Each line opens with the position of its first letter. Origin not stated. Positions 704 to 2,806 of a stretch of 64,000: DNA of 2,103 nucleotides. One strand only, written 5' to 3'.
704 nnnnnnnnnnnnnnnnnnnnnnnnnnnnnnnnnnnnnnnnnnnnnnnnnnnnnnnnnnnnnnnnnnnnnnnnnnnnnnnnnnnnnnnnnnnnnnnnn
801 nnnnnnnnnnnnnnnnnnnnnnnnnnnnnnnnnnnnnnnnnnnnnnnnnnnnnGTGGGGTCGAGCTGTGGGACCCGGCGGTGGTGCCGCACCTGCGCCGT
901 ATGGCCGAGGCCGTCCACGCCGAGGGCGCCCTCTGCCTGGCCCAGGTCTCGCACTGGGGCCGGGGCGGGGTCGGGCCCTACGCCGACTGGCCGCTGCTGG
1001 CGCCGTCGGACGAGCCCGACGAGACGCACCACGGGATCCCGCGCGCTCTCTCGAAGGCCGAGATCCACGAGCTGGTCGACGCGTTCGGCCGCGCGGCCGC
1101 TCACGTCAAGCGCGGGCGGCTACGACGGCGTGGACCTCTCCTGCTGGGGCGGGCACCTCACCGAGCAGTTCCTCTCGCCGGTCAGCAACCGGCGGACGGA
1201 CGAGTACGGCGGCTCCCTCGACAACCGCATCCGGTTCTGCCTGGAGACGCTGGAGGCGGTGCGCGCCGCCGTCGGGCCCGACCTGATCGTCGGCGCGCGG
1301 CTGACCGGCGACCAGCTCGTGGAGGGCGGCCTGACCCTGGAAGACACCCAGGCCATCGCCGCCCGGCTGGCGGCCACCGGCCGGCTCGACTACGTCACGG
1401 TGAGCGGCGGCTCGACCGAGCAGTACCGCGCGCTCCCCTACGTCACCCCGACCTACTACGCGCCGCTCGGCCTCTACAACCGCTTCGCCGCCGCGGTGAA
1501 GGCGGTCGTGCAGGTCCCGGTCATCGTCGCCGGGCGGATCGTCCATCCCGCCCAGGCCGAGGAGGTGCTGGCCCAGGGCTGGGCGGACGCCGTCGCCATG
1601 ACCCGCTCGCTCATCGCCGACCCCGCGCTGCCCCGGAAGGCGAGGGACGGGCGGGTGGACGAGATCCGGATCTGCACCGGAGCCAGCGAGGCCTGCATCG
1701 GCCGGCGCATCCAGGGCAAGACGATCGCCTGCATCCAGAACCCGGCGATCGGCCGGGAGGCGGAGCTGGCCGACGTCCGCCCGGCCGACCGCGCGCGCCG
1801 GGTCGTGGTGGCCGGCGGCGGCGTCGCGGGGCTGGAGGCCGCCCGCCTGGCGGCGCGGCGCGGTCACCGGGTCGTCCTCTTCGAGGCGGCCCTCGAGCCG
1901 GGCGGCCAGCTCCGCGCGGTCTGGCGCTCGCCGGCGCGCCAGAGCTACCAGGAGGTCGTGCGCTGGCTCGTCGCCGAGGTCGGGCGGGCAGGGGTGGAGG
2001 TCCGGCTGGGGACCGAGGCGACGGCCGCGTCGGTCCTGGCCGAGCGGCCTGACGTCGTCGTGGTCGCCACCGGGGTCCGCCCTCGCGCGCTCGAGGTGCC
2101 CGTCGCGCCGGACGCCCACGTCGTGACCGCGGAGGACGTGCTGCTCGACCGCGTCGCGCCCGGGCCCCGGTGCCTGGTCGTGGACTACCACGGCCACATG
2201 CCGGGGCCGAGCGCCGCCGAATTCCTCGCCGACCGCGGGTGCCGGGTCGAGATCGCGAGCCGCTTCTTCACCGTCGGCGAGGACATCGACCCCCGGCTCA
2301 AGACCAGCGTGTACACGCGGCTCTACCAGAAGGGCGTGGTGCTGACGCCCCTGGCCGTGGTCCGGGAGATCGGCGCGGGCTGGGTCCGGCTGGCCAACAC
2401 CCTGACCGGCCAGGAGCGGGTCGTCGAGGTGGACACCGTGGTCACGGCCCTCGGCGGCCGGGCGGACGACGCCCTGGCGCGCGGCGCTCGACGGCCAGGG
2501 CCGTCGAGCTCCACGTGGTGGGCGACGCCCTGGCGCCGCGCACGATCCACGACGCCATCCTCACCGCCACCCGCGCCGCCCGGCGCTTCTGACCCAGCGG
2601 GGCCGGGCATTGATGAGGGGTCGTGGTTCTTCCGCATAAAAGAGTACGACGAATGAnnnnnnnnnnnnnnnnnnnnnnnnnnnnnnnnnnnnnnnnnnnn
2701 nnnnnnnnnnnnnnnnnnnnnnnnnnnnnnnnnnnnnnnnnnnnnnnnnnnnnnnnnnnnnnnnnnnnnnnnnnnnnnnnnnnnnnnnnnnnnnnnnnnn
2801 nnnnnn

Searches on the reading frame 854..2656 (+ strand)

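Call 80: search_protein_families(library=pfam, proteins=[window:854-2656:+], max_evalue=0.01)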
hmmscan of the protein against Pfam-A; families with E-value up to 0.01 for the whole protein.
window:854-2656:+ (600 aa): 12 families
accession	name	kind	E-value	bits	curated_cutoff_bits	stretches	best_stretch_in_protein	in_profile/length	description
PF00724.26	Oxidored_FMN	-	4.5e-35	122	27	1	87-269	163-341/342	NADH:flavin oxidoreductase / NADH oxidase family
PF07992.20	Pyr_redox_2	-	3.4e-15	56.7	26.1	2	400-542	101-244/291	Pyridine nucleotide-disulphide oxidoreductase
PF00070.33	Pyr_redox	-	3.3e-08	34.4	22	1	316-349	1-34/82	Pyridine nucleotide-disulphide oxidoreductase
PF13450.12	NAD_binding_8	-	6.2e-08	33.2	21.9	1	319-354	1-36/68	NAD(P)-binding Rossmann-like domain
PF12831.13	FAD_oxidored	-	8.6e-08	32.3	27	1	317-376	2-64/416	FAD dependent oxidoreductase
PF01266.30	DAO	-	1.5e-06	28.4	27.9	1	316-351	1-37/353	FAD dependent oxidoreductase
PF01262.27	AlaDh_PNT_C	-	3.5e-05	23.8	23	1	308-355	23-69/214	Alanine dehydrogenase/PNT, C-terminal domain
PF01134.28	GIDA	-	5.2e-05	22.9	22.1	1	317-348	2-33/391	Glucose inhibited division protein A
PF03486.20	HI0933_like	-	6.6e-05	22.9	50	1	316-353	2-39/244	HI0933-like protein Rossmann domain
PF01946.23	Thi4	-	0.00048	19.9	26.2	1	317-352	20-56/235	Thi4 family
PF01207.24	Dus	-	0.00052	19.7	20.4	1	118-261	99-225/311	Dihydrouridine synthase (Dus)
PF00890.30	FAD_binding_2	-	0.00088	19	20.4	1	317-353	2-38/414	FAD binding domain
